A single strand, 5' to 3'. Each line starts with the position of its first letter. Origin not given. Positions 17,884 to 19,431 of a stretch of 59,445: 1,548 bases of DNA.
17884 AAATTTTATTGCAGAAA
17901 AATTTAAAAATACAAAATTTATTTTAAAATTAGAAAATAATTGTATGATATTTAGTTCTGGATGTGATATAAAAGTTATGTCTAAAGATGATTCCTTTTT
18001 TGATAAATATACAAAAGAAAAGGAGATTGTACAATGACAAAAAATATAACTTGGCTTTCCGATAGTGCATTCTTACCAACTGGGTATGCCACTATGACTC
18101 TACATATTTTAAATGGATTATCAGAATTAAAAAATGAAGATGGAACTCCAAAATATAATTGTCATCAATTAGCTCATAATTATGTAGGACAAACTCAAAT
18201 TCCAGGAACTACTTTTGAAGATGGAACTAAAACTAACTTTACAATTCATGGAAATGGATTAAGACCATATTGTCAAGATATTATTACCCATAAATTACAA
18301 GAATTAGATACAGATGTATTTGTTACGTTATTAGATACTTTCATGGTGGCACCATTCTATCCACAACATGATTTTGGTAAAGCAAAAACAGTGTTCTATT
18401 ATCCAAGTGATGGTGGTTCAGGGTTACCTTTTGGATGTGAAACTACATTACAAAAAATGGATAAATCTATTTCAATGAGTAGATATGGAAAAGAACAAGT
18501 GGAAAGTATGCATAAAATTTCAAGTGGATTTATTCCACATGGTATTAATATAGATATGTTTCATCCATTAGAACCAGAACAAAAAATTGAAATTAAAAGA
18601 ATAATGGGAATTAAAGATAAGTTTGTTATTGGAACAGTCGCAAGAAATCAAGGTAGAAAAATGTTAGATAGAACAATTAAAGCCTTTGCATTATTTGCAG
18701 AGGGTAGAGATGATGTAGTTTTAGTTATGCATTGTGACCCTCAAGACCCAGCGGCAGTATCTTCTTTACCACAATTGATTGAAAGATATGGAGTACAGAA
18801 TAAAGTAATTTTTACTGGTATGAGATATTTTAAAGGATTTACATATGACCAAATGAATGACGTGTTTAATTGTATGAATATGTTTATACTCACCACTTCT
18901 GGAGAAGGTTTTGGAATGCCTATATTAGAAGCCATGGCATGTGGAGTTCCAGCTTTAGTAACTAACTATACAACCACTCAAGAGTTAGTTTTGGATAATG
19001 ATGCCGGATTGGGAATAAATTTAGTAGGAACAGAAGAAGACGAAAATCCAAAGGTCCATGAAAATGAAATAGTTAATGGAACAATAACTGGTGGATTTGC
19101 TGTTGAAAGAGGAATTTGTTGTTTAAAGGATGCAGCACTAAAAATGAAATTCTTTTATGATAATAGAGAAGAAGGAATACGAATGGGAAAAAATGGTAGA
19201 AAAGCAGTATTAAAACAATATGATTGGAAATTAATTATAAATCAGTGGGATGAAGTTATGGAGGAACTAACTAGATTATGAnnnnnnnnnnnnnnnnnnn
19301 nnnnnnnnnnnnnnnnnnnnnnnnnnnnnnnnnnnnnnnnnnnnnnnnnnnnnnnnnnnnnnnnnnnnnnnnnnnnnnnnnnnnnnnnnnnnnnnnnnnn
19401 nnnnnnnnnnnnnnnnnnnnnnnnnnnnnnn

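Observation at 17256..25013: Virus-encoded glycan-building island: four glycosyltransferases, two to three methyltransferase domains and a B12-radical-SAM enzyme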

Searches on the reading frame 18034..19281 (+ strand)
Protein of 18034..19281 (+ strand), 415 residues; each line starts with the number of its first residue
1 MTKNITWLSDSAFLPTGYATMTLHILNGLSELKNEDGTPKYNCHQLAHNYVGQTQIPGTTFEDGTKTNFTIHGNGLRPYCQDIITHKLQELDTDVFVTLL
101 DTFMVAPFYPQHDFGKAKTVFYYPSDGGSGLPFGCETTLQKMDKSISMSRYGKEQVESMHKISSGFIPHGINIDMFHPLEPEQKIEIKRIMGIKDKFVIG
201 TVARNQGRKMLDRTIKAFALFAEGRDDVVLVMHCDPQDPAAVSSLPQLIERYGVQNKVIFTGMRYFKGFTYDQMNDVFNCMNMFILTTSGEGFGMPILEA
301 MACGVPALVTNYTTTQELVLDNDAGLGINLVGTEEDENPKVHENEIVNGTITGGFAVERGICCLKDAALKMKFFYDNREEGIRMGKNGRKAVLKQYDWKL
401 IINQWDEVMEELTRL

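Call 3: search_protein_families(library=pfam, proteins=[window:18034-19281:+], max_evalue=0.01)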
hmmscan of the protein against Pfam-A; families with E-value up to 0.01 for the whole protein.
window:18034-19281:+ (415 aa): 4 families
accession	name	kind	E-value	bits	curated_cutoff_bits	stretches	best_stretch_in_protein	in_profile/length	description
PF00534.26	Glycos_transf_1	-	3.3e-19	69.5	26.4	1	186-326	4-138/172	Glycosyl transferases group 1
PF13692.12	Glyco_trans_1_4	-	1e-17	65.2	27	1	197-327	2-123/142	Glycosyl transferases group 1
PF13524.12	Glyco_trans_1_2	-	5.8e-06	26.8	25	0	265-317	31-87/144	Glycosyl transferase-like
PF20706.3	GT4-conflict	-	0.00031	20.3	26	1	197-318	201-319/385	Family 4 Glycosyltransferase in conflict systems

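Call 15: search_protein_families(library=ncbifam, proteins=[window:18034-19281:+], max_evalue=0.01)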
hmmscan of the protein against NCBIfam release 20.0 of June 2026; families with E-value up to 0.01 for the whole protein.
window:18034-19281:+ (415 aa): 29 families (the best 25 are shown)
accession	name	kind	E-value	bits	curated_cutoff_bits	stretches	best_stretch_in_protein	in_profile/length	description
TIGR03088.1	stp2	hypoth_equivalog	1.4e-17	63.8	409.05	1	166-326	164-318/374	TIGR03088 family PEP-CTERM/XrtA system glycosyltransferase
TIGR03999.1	thiol_BshA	equivalog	6e-14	51.7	273.7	1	139-328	142-320/375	N-acetyl-alpha-D-glucosaminyl L-malate synthase BshA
NF041876.1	EPS_EpsE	equivalog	4e-11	42.8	400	1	164-326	188-341/389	exopolysaccharide biosynthesis GT4 family glycosyltransferase EpsE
TIGR04047.1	MSMEG_0565_glyc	hypoth_equivalog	8.4e-11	41.6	259.85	1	138-318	135-314/373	MSMEG_0565 family glycosyltransferase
TIGR02149.1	glgA_Coryne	subfamily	2.3e-10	40.2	302.4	1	166-411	173-389/391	glycogen synthase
NF038295.1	EPS_HpsP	equivalog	1.7e-09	37.2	550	1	167-325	181-332/388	hormogonium polysaccharide biosynthesis glycosyltransferase HpsP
TIGR02470.1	sucr_synth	equivalog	2.9e-09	35.6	810.4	1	195-334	549-697/784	sucrose synthase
NF053787.1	GlcN_PG_synth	equivalog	3.9e-08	32.5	480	1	271-321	252-302/361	N-acetylglucosaminyl phosphatidylglycerol synthase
TIGR02472.1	sucr_P_syn_N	equivalog_domain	3.9e-08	32.5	576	1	163-334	210-394/439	sucrose-phosphate synthase, putative, glycosyltransferase domain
NF038011.1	PelF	equivalog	7.6e-08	31.8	100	1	164-320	282-423/489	GT4 family glycosyltransferase PelF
TIGR04157.1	glyco_rSAM_CFB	subfamily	1.2e-07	31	400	1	137-347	165-365/406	TIGR04157 family glycosyltransferase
TIGR03449.1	mycothiol_MshA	equivalog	2.1e-07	30.2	462.5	1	167-327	193-350/406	D-inositol-3-phosphate glycosyltransferase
NF038255.1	exopoly_VpsD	equivalog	3e-07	29.7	300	1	198-315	205-317/381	VpsD family glycosyltransferase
NF047684.1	TeichurnBiosyTuaC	equivalog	5.1e-07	29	550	1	136-319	159-328/391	teichuronic acid biosynthesis protein TuaC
NF012028.0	PRK15484.1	subfamily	1e-06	28.2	618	1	143-327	141-324/380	lipopolysaccharide N-acetylglucosaminyltransferase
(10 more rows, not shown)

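Call 30: search_protein_families(library=phrogs, proteins=[window:18034-19281:+], max_evalue=0.001)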
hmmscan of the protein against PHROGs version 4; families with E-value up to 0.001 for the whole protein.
window:18034-19281:+ (415 aa): 2 families
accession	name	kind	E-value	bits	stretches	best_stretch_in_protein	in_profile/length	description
phrog_2170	-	moron, auxiliary metabolic gene and host takeover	2.3e-37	129.9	1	2-413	2-373/374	glycosyltransferase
phrog_4356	-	moron, auxiliary metabolic gene and host takeover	5.1e-09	36.8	1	141-329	86-238/307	glycosyltransferase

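Call 33: search_solved_structures(query=window:18034-19281:+, max_evalue=0.001)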
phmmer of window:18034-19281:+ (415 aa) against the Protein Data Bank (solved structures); distinct sequences matched with E-value up to 0.001: 12.
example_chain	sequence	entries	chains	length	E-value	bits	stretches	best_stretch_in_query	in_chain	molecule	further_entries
5d00_A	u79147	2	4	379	6.7e-09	38.5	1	195-329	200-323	N-acetyl-alpha-D-glucosaminyl L-malate synthase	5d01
5i45_A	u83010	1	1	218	7.5e-09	38.4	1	169-327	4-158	Glycosyl transferases group 1 family protein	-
6kih_A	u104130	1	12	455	1.9e-08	37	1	165-326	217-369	Tll1590 protein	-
2jjm_A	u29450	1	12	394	1.9e-06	30.5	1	187-326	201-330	GLYCOSYL TRANSFERASE, GROUP 1 FAMILY PROTEIN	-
3mbo_A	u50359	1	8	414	4.2e-06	29.3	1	187-326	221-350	Glycosyltransferase, group 1 family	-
4rbn_A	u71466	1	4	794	8.9e-06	28.3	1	234-328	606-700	Sucrose synthase:Glycosyl transferases group 1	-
4xso_B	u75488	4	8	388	8.6e-05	25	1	167-320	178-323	Alr3699 protein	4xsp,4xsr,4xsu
3oka_A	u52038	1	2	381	9.8e-05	24.8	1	165-312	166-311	GDP-mannose-dependent alpha-(1-6)-phosphatidylinositol monomannoside mannosyltransferase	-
3okc_A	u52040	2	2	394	0.00011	24.7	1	165-312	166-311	GDP-mannose-dependent alpha-(1-6)-phosphatidylinositol monomannoside mannosyltransferase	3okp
7ec7_A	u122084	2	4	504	0.00013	24.4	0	243-311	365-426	Glycosyl transferase, group 1 family protein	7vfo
7ec1_A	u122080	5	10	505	0.00013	24.4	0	243-311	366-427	Glycosyl transferase, group 1 family protein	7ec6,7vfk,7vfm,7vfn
7ec3_A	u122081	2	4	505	0.00013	24.4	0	243-311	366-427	Glycosyl transferase, group 1 family protein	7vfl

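Call 38: search_dna_similar(query=window:18034-19278:+, collection=phages, mode=protein, max_rows=25)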
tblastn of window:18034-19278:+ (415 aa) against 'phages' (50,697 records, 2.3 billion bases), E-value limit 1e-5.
Records with a match: 13; places in all: 13; records where one place covers at least 80% of the query: 0.
Best place of each record, by identity: <60% 13.
By first word of the organism name: Synechococcus 3; Bacteriophage 3; Tetrasphaera 2; Metallosphaera 2; Microcystis 2; Pontimonas 1.
By host as written in the record: - 3; Tetrasphaera jenkinsii 2; Synechococcus sp. CB0101 2; Metallosphaera sedula 2; Synechococcus sp. PCCC-A2c 1; Pontimonas salivibrio CL-TW6 1; Microcystis aeruginosa 1; Microcystis elabens 1.
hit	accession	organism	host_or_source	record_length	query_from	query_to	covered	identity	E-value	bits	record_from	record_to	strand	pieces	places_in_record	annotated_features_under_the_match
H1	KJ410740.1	Synechococcus phage S-EIVl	Synechococcus sp. PCCC-A2c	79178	1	318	77%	26.1%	9e-16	86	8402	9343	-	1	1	glycosyl transferase group I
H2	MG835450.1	Pontimonas phage phiPsal1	Pontimonas salivibrio CL-TW6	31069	5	322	77%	25.3%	5e-22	104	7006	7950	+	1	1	group I glycosyltransferase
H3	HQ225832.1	Tetrasphaera phage TJE1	Tetrasphaera jenkinsii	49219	3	314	75%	24.3%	2e-13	78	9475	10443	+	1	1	glycosyl transferase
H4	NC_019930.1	Tetrasphaera phage TJE1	Tetrasphaera jenkinsii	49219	3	314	75%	24.3%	2e-13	78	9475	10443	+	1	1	glycosyltransferase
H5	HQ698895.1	Synechococcus phage S-CBS4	Synechococcus sp. CB0101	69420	85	379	71%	25.1%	9e-15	82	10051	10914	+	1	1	glycosyl transferase group I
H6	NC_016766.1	Synechococcus phage S-CBS4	Synechococcus sp. CB0101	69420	85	379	71%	25.1%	9e-15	82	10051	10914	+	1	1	glycosyltransferase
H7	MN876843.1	Metallosphaera rod-shaped virus 1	Metallosphaera sedula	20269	121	410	70%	22.5%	5e-6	55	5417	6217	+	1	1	putative glycosyltransferase | hypothetical protein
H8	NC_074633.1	Metallosphaera rod-shaped virus 1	Metallosphaera sedula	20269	121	410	70%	22.5%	5e-6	55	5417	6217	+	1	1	putative glycosyltransferase | hypothetical protein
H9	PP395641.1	Microcystis phage Mae-JY09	Microcystis aeruginosa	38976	78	341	64%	24.1%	2e-19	97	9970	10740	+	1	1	RfaG glycosyltransferase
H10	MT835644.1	Bacteriophage sp.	human fecal samples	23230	134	317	44%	26.6%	1e-10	70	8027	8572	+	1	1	record has no annotation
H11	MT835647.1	Bacteriophage sp.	human fecal samples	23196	166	346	44%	22.8%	2e-6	56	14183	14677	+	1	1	record has no annotation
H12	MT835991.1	Bacteriophage sp.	human fecal samples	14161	140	317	43%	23.2%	1e-6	57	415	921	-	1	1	record has no annotation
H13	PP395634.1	Microcystis phage Mel-JY01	Microcystis elabens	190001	166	309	35%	26.5%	3e-7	59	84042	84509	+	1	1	putative glycosyltransferases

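Call 39: get_annotated_region(hit=H2, flank=6000)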
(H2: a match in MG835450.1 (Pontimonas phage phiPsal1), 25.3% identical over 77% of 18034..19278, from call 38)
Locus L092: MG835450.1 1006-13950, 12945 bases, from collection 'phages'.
description: Pontimonas phage phiPsal1, complete genome.
organism: Pontimonas phage phiPsal1 (NCBI taxid 2079347)
taxonomy: Viruses; Duplodnaviria; Heunggongvirae; Uroviricota; Caudoviricetes
host: Pontimonas salivibrio CL-TW6; source: -; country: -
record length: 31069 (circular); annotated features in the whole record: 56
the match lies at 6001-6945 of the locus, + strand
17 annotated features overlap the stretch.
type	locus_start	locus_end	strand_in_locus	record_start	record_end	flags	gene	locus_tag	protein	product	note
CDS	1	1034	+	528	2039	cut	-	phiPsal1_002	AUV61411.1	large terminase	-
CDS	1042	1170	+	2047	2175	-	-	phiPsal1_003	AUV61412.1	hypothetical protein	no BlastP matches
CDS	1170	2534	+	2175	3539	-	-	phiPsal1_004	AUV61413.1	portal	-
CDS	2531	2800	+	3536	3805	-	-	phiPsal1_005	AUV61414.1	hypothetical protein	BlastP matches in metagenome data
CDS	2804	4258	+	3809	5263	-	-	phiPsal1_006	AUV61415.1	prohead protease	-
CDS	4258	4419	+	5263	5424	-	-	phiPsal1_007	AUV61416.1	hypothetical protein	no BlastP matches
CDS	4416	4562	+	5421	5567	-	-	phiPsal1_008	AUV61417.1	hypothetical protein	no BlastP matches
CDS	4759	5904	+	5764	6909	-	-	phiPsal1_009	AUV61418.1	major capsid protein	HK97 including scaffold/propeptide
CDS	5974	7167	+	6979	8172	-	-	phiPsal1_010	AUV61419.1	group I glycosyltransferase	-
CDS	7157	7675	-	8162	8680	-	-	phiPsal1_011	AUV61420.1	SAM dependent methyltransferase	-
CDS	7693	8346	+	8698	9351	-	-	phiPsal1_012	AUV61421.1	GT2 family glycosyltransferase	-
CDS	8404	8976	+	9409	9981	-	-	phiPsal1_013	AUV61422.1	neck protein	neck protein HK97 gp6 family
CDS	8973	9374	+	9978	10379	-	-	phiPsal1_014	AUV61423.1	tail completion protein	-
CDS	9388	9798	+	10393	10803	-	-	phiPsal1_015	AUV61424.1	tail tube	-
CDS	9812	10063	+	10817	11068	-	-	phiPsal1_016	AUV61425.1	hypothetical protein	many BlastP matches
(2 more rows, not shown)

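Call 40: get_annotated_region(hit=H9, flank=6000)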
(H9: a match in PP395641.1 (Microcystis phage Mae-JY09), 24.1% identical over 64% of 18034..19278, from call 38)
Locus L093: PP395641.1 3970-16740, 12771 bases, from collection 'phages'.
description: Microcystis phage Mae-JY09, complete genome.
organism: Microcystis phage Mae-JY09 (NCBI taxid 3126652)
taxonomy: Viruses; Duplodnaviria; Heunggongvirae; Uroviricota; Caudoviricetes
host: Microcystis aeruginosa; source: -; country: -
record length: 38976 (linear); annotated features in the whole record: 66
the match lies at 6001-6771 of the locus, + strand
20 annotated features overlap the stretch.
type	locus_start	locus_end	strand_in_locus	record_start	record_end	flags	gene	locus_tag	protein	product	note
CDS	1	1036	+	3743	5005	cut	-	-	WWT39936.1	terminase large subunit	-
CDS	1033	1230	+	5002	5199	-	-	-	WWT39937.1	hypothetical protein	-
CDS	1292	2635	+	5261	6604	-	-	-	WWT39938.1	portal protein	-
CDS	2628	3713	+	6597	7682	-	-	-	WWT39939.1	head morphogenesis domain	-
CDS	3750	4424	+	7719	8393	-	-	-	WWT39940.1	hypothetical protein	-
CDS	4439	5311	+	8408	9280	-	-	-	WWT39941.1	major capsid protein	-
CDS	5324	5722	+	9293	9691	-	-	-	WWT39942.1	hypothetical protein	-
CDS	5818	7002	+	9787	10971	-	-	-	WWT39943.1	RfaG glycosyltransferase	-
CDS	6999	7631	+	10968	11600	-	-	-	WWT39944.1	hypothetical protein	-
CDS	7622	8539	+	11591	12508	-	-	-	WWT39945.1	hypothetical protein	-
CDS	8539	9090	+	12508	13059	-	-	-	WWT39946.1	hypothetical protein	-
CDS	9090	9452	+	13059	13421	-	-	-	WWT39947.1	head-tail adaptor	-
CDS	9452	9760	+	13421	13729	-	-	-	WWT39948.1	hypothetical protein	-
CDS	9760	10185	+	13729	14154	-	-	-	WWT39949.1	tail completion protein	-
CDS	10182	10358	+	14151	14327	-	-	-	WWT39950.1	hypothetical protein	-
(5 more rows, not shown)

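Call 44: get_annotated_region(hit=H3, flank=5000)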
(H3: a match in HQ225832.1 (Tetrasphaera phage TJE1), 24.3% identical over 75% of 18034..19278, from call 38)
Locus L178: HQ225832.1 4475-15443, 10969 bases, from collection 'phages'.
description: Tetrasphaera phage TJE1, complete genome.
organism: Tetrasphaera phage TJE1 (NCBI taxid 981335)
taxonomy: Viruses; Duplodnaviria; Heunggongvirae; Uroviricota; Caudoviricetes; Tijeunavirus; Tijeunavirus TJE1
host: Tetrasphaera jenkinsii; source: -; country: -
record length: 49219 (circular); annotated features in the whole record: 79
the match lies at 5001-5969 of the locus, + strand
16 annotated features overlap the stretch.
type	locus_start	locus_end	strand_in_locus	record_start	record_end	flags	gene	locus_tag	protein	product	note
CDS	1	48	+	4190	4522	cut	-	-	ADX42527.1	hypothetical protein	orf7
CDS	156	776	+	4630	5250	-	-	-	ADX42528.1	hypothetical protein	orf8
repeat_region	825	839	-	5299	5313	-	-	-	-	-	inverted repeat 1 (IR1)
CDS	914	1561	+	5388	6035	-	-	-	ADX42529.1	nucleotidyl transferase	orf9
CDS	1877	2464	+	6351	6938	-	-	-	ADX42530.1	nucleotide kinase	orf10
CDS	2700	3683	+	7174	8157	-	-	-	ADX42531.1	epimerase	orf11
CDS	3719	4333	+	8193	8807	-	-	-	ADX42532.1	methyltransferase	orf12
CDS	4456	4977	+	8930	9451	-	-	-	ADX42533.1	hypothetical protein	orf13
CDS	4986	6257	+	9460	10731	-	-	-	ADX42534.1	glycosyl transferase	orf14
CDS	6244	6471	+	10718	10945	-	-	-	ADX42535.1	hypothetical protein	orf15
CDS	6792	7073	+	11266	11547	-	-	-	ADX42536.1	hypothetical protein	orf16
CDS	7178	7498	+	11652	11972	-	-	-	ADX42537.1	hypothetical protein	orf17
CDS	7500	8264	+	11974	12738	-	-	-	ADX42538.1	hypothetical protein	orf18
CDS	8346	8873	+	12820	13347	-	-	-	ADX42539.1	hypothetical protein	orf19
CDS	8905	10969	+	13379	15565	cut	terL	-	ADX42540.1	large terminase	TerL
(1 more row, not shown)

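Call 45: get_annotated_region(hit=H5, flank=5000)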
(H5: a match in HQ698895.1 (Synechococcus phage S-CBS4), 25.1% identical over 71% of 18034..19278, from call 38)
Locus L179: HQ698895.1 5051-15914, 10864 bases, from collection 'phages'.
description: Synechococcus phage S-CBS4, complete genome.
organism: Synechococcus phage S-CBS4 (NCBI taxid 756275)
taxonomy: Viruses; Duplodnaviria; Heunggongvirae; Uroviricota; Caudoviricetes
host: Synechococcus sp. CB0101; source: -; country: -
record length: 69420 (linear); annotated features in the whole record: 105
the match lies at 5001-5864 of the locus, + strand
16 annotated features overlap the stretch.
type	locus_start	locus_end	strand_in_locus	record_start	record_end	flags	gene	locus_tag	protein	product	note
CDS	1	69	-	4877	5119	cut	-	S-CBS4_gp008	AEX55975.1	hypothetical protein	-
CDS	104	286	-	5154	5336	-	-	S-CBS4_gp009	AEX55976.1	hypothetical protein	-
CDS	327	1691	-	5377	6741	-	terL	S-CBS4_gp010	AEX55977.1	terminase large subunit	-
CDS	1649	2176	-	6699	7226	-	-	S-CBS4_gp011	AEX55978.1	hypothetical protein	-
CDS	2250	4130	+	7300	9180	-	-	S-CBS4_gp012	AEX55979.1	portal protein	-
CDS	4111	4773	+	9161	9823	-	-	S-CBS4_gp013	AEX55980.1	hypothetical protein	-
CDS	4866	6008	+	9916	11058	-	-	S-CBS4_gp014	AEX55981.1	glycosyl transferase group I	-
CDS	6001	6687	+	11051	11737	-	-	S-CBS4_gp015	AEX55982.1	hypothetical protein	-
CDS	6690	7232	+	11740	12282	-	-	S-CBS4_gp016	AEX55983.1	methyltransferase type II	-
CDS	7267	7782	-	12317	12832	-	-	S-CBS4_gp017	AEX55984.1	HNH endonuclease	-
CDS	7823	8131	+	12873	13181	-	-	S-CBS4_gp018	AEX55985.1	hypothetical protein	-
CDS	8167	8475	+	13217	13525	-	-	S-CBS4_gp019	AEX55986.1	hypothetical protein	-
CDS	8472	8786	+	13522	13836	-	-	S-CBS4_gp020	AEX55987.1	hypothetical protein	-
CDS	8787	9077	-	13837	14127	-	-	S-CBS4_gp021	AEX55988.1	transcriptional regulator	-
CDS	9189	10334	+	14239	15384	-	-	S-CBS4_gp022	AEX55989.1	putative head protein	-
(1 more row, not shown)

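Call 46: get_annotated_region(hit=H1, flank=5000)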
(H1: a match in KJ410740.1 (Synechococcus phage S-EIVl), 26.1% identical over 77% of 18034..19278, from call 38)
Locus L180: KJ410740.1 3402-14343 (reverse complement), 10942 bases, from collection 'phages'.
description: Synechococcus phage S-EIVl, complete genome.
organism: Synechococcus phage S-EIVl (NCBI taxid 1468179)
taxonomy: Viruses; Duplodnaviria; Heunggongvirae; Uroviricota; Caudoviricetes
host: Synechococcus sp. PCCC-A2c; source: high arctic lake; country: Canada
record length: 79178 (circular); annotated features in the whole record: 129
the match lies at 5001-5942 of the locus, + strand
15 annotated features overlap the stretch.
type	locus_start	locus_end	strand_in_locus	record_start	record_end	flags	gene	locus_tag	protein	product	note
CDS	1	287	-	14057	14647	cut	-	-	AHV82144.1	hypothetical protein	-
CDS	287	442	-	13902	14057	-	-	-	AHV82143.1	hypothetical protein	-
CDS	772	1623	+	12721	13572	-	-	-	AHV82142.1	hypothetical protein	-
CDS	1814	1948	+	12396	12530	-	-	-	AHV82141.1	hypothetical protein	-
CDS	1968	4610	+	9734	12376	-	-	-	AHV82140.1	primase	-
CDS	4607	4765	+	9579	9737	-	-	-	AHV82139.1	S-adenosylmethionine decarboxylase proenzyme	DUF206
CDS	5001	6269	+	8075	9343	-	-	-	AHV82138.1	glycosyl transferase group I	-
CDS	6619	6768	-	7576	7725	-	-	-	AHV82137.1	hypothetical protein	-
CDS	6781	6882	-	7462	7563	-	-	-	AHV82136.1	hypothetical protein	-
CDS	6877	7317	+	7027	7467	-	-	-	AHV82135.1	hypothetical protein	-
CDS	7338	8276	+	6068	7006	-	-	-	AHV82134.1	hypothetical protein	-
CDS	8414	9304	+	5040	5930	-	-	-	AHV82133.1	PurM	-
CDS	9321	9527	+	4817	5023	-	-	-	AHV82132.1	hypothetical protein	-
CDS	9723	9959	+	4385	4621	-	-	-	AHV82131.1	hypothetical protein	-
CDS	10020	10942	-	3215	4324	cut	-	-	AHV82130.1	hypothetical protein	-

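Call 85: search_protein_families(library=padloc, proteins=[window:18034-19281:+], max_evalue=0.001)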
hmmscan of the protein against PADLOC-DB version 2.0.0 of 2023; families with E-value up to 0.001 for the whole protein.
window:18034-19281:+ (415 aa): 0 families
